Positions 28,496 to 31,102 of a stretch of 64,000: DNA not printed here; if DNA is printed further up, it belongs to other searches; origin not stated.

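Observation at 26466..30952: Translationally coupled pair of giant orphan proteins, the first with a longin-like N-terminus: candidate heterodimeric GTPase-regulator-like complex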

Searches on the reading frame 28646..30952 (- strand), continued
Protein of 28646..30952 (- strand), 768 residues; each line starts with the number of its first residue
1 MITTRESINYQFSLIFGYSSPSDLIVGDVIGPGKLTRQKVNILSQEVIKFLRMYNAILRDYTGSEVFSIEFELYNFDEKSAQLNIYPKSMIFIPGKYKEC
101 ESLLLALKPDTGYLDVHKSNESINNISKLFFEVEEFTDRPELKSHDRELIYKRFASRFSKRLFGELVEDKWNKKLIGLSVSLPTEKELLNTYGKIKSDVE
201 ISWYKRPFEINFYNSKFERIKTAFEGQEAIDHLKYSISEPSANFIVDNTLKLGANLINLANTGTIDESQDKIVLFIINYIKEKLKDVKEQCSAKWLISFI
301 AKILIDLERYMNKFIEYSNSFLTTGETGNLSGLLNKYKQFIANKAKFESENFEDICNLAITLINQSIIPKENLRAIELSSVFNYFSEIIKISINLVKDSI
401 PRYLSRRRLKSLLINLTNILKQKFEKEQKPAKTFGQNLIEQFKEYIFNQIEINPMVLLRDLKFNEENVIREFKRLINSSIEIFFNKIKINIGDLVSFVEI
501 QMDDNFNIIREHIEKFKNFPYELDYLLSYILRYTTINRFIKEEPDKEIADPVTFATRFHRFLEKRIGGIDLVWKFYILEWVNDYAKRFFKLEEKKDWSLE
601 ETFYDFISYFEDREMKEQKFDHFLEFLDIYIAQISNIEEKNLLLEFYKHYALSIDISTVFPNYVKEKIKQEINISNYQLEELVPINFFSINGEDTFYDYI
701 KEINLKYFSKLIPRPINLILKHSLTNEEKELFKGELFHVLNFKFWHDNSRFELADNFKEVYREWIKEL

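Call 45: find_related_loci(query=A5, collection=genome_contigs, flank=8000)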
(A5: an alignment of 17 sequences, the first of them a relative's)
Query A5 (768 aa) in genome_contigs; peptide patterns used: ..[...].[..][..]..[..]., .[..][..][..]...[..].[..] (x = any residue, [..] = any of these).
164 stretches matched a pattern; 132 encode a relative of the query (tblastn E <= 1e-3); the best 80 are kept; 79 distinct loci.
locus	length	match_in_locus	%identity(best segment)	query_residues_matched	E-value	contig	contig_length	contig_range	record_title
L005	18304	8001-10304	77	1-768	0e+0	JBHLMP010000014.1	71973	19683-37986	MAG: Promethearchaeota archaeon isolate DZ2M.348 DZ2M.348@836, whole genome shotgun sequence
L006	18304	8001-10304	77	1-768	0e+0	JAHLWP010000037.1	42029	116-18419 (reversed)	MAG: Promethearchaeota archaeon isolate 9R3_44 NODE_81_length_42029_cov_272.711321, whole genome shotgun sequence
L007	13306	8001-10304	75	1-768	0e+0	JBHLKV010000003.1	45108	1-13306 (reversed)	MAG: Candidatus Hodarchaeota archaeon isolate DZ1M.223 DZ1M.223@2301, whole genome shotgun sequence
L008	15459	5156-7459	67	1-768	0e+0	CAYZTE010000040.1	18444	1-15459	MAG TPA_asm: uncultured archaeon isolate SRP239594_co1_176 genome assembly, contig: NODE_1210_length_18444_cov_69.195062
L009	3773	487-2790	66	1-768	0e+0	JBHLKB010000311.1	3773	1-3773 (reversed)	MAG: Candidatus Hodarchaeota archaeon isolate DZ1B.234 DZ1B.234@125844, whole genome shotgun sequence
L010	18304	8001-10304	67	1-768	0e+0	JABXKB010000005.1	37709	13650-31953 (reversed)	MAG: Promethearchaeota archaeon isolate Hel_238_bin13 contig-145_1679, whole genome shotgun sequence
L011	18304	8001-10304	66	1-768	0e+0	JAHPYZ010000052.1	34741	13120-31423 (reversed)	MAG: Promethearchaeota archaeon isolate LW30_13 NODE_248_length_34741_cov_6.961598, whole genome shotgun sequence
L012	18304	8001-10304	64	1-768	0e+0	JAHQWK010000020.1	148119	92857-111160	MAG: Promethearchaeia archaeon isolate ABR05 NODE_32_length_148119_cov_9, whole genome shotgun sequence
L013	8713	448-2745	66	1-766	0e+0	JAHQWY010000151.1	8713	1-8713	MAG: Promethearchaeia archaeon isolate WORC5 WOR136_contig-100_742, whole genome shotgun sequence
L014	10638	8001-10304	66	1-768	0e+0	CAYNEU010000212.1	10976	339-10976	MAG TPA_asm: uncultured archaeon isolate SRP185410_co1_442 genome assembly, contig: k141_1805454, whole genome shotgun s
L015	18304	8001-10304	65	1-768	0e+0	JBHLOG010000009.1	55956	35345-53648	MAG: Promethearchaeota archaeon isolate DZ3M.289 DZ3M.289@1409, whole genome shotgun sequence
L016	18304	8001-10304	65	1-768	0e+0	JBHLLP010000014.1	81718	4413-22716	MAG: Candidatus Hermodarchaeota archaeon isolate DZ1M.92 DZ1M.92@747, whole genome shotgun sequence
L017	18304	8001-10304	66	1-768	0e+0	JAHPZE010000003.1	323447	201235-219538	MAG: Promethearchaeota archaeon isolate LW40_87 NODE_36_length_323447_cov_71.971106, whole genome shotgun sequence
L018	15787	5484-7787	66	1-768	0e+0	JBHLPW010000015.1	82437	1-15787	MAG: Promethearchaeota archaeon isolate H3B.172 H3B.172@475, whole genome shotgun sequence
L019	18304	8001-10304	64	1-768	0e+0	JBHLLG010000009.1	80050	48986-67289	MAG: Candidatus Hermodarchaeota archaeon isolate DZ1M.411 DZ1M.411@778, whole genome shotgun sequence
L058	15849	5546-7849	59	1-768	0e+0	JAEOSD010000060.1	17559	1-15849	MAG: Promethearchaeota archaeon isolate Yap2000.bin6.138 contig-145_3283, whole genome shotgun sequence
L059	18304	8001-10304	58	1-768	0e+0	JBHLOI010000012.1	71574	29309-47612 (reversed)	MAG: Promethearchaeota archaeon isolate DZ3M.320 DZ3M.320@867, whole genome shotgun sequence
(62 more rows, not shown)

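Call 47: find_encoding_contigs(protein=P0322, flank=10000, max_places=2)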
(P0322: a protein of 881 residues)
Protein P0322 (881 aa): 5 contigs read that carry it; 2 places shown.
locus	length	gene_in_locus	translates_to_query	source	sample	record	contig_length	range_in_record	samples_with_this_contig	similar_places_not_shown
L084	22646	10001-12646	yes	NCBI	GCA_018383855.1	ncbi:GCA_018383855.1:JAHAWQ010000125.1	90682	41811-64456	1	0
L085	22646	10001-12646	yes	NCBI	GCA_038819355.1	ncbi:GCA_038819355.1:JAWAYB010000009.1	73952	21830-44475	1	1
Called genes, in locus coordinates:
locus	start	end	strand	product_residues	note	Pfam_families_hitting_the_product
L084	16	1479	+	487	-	PF04587:ADP_PFK_GK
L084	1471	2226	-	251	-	PF09754:PAC2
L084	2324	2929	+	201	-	PF02223:Thymidylate_kin, PF13521:AAA_28 (weak)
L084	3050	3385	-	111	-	PF03259:Robl_LC7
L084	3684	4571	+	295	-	PF00557:Peptidase_M24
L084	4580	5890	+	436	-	PF00753:Lactamase_B, PF12706:Lactamase_B_2, PF16661:Lactamase_B_6 (weak), PF10996:Beta-Casp, PF07521:RMMBL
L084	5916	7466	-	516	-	PF00587:tRNA-synt_2b, PF03129:HGTP_anticodon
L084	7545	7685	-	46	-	PF03604:Zn_ribbon_RPAB4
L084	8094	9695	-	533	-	PF02310:B12-binding (faint), PF04055:Radical_SAM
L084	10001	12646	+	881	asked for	-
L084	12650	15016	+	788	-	-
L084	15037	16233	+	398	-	PF02985:HEAT (faint), PF12755:Vac14_Fab1_bd (faint), PF13513:HEAT_EZ (faint), PF01602:Adaptin_N (weak), PF23227:HEAT_MROH2B_C (weak), PF12717:Cnd1 (weak), PF25786:HEAT_GCN1_C (weak), PF13646:HEAT_2 (weak), +7 more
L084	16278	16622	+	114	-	-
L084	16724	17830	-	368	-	PF00155:Aminotran_1_2 (weak), PF00266:Aminotran_5, PF01041:DegT_DnrJ_EryC1 (weak), PF01053:Cys_Met_Meta_PP (weak), PF01212:Beta_elim_lyase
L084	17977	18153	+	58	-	PF07754:Ribosomal_aS21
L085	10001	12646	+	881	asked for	-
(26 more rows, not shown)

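Call 48: find_encoding_contigs(protein=P0307, flank=10000, max_places=2)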
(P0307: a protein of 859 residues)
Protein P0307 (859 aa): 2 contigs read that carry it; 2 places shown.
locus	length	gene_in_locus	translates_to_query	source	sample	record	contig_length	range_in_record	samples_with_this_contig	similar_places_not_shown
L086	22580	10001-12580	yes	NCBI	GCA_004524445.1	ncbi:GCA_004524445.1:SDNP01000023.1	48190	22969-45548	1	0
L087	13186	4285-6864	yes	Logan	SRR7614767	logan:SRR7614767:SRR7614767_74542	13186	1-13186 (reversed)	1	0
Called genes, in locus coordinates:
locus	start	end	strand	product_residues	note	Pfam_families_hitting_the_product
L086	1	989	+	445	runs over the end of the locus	PF02812:ELFV_dehydrog_N, PF00208:ELFV_dehydrog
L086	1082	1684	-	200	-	-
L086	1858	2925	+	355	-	PF01063:Aminotran_4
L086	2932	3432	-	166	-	-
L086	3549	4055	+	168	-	PF00037:Fer4 (faint), PF12797:Fer4_2 (faint), PF12837:Fer4_6 (faint), PF12838:Fer4_7 (faint), PF13237:Fer4_10 (faint), PF13484:Fer4_16 (faint), PF13247:Fer4_11, PF14697:Fer4_21 (weak), +2 more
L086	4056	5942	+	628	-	PF02730:AFOR_N, PF01314:AFOR_C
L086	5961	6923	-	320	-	-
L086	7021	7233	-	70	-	-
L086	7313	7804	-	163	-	PF01986:DUF123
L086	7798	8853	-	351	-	PF06508:QueC (weak)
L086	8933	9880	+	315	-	PF00753:Lactamase_B, PF19583:ODP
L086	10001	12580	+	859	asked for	-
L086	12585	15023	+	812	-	-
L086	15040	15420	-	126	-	PF03091:CutA1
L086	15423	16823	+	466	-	PF00701:DHDPS, PF08714:Fae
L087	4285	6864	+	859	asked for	-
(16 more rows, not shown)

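Call 49: find_encoding_contigs(protein=P0339, flank=10000, max_places=1)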
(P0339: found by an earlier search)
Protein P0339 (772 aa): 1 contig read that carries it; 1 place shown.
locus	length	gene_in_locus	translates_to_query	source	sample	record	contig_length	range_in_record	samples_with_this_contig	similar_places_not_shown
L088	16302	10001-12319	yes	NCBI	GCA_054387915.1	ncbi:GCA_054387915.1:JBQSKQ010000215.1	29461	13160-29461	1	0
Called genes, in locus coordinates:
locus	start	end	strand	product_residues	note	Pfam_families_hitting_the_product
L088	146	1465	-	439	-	PF00501:AMP-binding, PF14535:AMP-binding_C_2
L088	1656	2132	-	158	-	-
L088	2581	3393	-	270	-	PF01558:POR, PF12838:Fer4_7 (faint), PF13484:Fer4_16 (faint), PF12797:Fer4_2 (faint), PF13237:Fer4_10 (faint), PF00037:Fer4 (weak), PF01558:POR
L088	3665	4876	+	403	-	-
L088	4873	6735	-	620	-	PF01855:POR_N, PF02775:TPP_enzyme_C, PF13237:Fer4_10 (weak), PF14697:Fer4_21 (faint), PF00037:Fer4, PF12797:Fer4_2 (weak)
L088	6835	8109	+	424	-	-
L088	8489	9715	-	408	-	-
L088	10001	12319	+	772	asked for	-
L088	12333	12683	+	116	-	-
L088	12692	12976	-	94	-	PF02597:ThiS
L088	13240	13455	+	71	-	PF00125:Histone (weak), PF00808:CBFD_NFYB_HMF, PF02969:TAF (weak)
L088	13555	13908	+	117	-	-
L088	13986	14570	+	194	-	-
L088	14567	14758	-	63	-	-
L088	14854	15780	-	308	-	PF01874:CitG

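Call 50: find_encoding_contigs(protein=P0295, flank=10000, max_places=1)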
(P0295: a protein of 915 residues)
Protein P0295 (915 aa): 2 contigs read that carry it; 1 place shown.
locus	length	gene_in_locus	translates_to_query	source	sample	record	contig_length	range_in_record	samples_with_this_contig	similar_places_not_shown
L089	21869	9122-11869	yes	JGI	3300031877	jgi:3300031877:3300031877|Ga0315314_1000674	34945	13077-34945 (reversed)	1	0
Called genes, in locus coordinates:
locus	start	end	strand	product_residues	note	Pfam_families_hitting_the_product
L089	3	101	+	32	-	?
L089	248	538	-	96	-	PF12323:HTH_OrfB_IS605 (weak)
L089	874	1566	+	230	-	-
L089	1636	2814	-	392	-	PF12323:HTH_OrfB_IS605, PF01385:OrfB_IS605, PF07282:Cas12f1-like_TNB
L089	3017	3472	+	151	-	-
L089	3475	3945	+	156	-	-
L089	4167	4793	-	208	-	-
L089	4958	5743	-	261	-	PF01895:PhoU (faint)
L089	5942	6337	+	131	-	PF01984:dsDNA_bind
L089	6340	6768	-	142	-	PF00293:NUDIX, PF14815:NUDIX_4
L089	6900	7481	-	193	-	PF01966:HD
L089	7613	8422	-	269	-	PF01810:LysE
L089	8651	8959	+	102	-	-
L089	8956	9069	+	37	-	-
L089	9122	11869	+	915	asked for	PF24161:CCDC39, PF08614:ATG16 (faint)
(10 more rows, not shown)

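Call 51: find_encoding_contigs(protein=P0305, flank=10000, max_places=1)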
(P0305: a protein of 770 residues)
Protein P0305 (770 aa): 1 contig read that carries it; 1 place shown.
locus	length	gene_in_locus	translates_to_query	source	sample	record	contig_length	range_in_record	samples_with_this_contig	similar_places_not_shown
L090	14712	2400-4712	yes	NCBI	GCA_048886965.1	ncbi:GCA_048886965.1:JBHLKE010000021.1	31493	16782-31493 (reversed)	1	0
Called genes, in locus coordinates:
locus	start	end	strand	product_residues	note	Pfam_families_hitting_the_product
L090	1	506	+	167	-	?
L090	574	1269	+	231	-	PF08241:Methyltransf_11, PF08242:Methyltransf_12 (weak), PF13649:Methyltransf_25, PF13847:Methyltransf_31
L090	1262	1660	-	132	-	PF21485:IF5A-like_N, PF08207:EFP_N, PF01287:eIF-5a (weak)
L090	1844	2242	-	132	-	PF21485:IF5A-like_N, PF08207:EFP_N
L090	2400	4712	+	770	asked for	-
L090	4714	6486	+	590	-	-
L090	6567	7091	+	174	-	-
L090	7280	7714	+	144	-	PF21983:NikA-like (weak)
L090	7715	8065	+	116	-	-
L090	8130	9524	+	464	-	PF02881:SRP54_N, PF00448:SRP54, PF13401:AAA_22 (weak), PF20720:nSTAND3 (faint), PF02978:SRP_SPB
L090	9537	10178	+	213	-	PF04013:Methyltrn_RNA_2 (weak)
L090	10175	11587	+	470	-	PF01979:Amidohydro_1, PF07969:Amidohydro_3 (weak), PF12890:DHOase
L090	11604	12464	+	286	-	PF02749:QRPTase_N, PF01729:QRPTase_C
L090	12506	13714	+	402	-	PF04734:Ceramidase_alk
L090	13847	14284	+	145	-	-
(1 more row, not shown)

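Call 60: search_protein_families(library=ncbifam, proteins=[window:28646-30952:-], max_evalue=0.1)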
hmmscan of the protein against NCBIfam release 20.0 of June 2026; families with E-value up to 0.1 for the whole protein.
window:28646-30952:- (768 aa): 0 families

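Call 63: find_encoding_contigs(protein=P0325, flank=10000, max_places=1)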
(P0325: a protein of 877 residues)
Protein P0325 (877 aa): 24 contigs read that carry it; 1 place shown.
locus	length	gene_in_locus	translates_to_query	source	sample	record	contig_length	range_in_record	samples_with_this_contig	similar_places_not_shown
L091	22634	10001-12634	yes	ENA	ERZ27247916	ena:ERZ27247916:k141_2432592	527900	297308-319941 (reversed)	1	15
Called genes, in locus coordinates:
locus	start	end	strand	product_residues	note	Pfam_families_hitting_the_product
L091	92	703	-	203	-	-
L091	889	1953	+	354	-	PF01063:Aminotran_4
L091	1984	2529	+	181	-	PF13187:Fer4_9 (faint), PF12838:Fer4_7 (faint), PF13484:Fer4_16 (faint), PF12797:Fer4_2 (faint), PF13237:Fer4_10 (faint), PF00037:Fer4 (faint), PF13247:Fer4_11, PF14697:Fer4_21 (weak), +1 more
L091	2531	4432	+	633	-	PF02730:AFOR_N, PF01314:AFOR_C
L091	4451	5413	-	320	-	-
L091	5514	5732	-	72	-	-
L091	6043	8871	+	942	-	PF00690:Cation_ATPase_N, PF00122:E1-E2_ATPase, PF00702:Hydrolase, PF13246:Cation_ATPase, PF00689:Cation_ATPase_C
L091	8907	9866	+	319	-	PF00753:Lactamase_B, PF19583:ODP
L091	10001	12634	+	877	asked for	-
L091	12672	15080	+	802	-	-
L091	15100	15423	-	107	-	PF03091:CutA1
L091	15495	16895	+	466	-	PF00701:DHDPS, PF08714:Fae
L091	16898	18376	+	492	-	PF00701:DHDPS, PF08714:Fae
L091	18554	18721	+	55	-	-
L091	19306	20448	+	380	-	PF04389:Peptidase_M28 (weak), PF01546:Peptidase_M20, PF07687:M20_dimer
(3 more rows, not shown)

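Call 64: find_encoding_contigs(protein=P0264, flank=10000, max_places=1)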
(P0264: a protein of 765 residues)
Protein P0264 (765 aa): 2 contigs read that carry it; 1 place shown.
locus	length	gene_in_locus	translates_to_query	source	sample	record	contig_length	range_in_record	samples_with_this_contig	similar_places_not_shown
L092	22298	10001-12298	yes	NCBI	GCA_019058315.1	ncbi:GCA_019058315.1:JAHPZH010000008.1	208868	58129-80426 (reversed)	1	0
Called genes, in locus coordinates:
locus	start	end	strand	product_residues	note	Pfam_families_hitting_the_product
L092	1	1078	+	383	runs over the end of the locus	PF27241:CLIP1 (faint)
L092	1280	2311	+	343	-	-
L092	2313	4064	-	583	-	PF14938:SNAP (weak), PF21033:RMD1-3 (faint), PF00515:TPR_1 (faint), PF07719:TPR_2 (faint), PF13424:TPR_12, PF13424:TPR_12, PF17874:TPR_MalT (weak), PF13424:TPR_12, +9 more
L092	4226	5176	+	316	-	PF01874:CitG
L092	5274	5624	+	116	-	PF00085:Thioredoxin, PF00578:AhpC-TSA, PF08534:Redoxin, PF13905:Thioredoxin_8 (weak)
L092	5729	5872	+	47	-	-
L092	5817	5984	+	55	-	PF01402:RHH_1 (weak)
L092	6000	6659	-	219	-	-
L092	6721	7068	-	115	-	-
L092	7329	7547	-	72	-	PF00808:CBFD_NFYB_HMF (weak), PF02969:TAF (weak), PF00125:Histone (weak)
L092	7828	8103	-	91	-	-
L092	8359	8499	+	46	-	-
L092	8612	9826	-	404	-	-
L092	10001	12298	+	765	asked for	-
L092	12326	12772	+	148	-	PF01988:VIT1 (weak)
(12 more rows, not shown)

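Call 72: fold_search(model_id=the predicted structure, library=viral)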
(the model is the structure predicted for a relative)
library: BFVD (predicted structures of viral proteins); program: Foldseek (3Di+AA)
matches with E <= 10: 226; with E <= 0.001: 0
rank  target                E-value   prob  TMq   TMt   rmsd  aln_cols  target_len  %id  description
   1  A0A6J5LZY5            4.8e-02  0.11  0.08  0.07  43.5       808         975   12  Uncharacterized protein [uncultured Caudovirales phage]
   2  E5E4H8                8.7e-02  0.10  0.08  0.09  32.8       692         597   11  Gp29 baseplate hub subunit [Acinetobacter phage Acj61]
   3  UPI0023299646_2       9.9e-02  0.13  0.08  0.06  67.4       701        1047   11  (no name look-up for this kind of identifier)
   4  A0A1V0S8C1            2.0e-01  0.04  0.06  0.05  52.2       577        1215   13  DNA repair exonuclease Smc [Catovirus CTV1]
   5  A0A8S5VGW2            2.4e-01  0.08  0.08  0.12  34.5       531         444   11  Uncharacterized protein [Myoviridae sp. ctkfK18]
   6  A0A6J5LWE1            2.7e-01  0.06  0.07  0.08  41.5       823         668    8  Uncharacterized protein [uncultured Caudovirales phage]
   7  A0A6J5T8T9            2.9e-01  0.06  0.07  0.07  46.9       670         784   10  Uncharacterized protein [uncultured Caudovirales phage]
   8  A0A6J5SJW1            3.1e-01  0.06  0.07  0.06  39.6       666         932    9  Uncharacterized protein [uncultured Caudovirales phage]
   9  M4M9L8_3              3.4e-01  0.05  0.06  0.05  40.1       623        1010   10  (no name in the UniProt tables at hand)
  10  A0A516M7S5            4.6e-01  0.06  0.08  0.07  35.4       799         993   10  (no name in the UniProt tables at hand)
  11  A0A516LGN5            5.0e-01  0.07  0.09  0.08  32.9       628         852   12  (no name in the UniProt tables at hand)
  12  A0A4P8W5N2            5.0e-01  0.06  0.07  0.10  32.2       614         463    9  (no name in the UniProt tables at hand)
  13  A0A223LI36            5.8e-01  0.08  0.06  0.13  23.0       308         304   11  Uncharacterized protein [Erwinia phage vB_EamM_RisingSun]
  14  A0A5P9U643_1          5.8e-01  0.08  0.07  0.06  27.7       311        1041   17  (no name in the UniProt tables at hand)
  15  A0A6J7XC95            6.0e-01  0.05  0.07  0.10  32.6       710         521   10  Uncharacterized protein [uncultured Caudovirales phage]
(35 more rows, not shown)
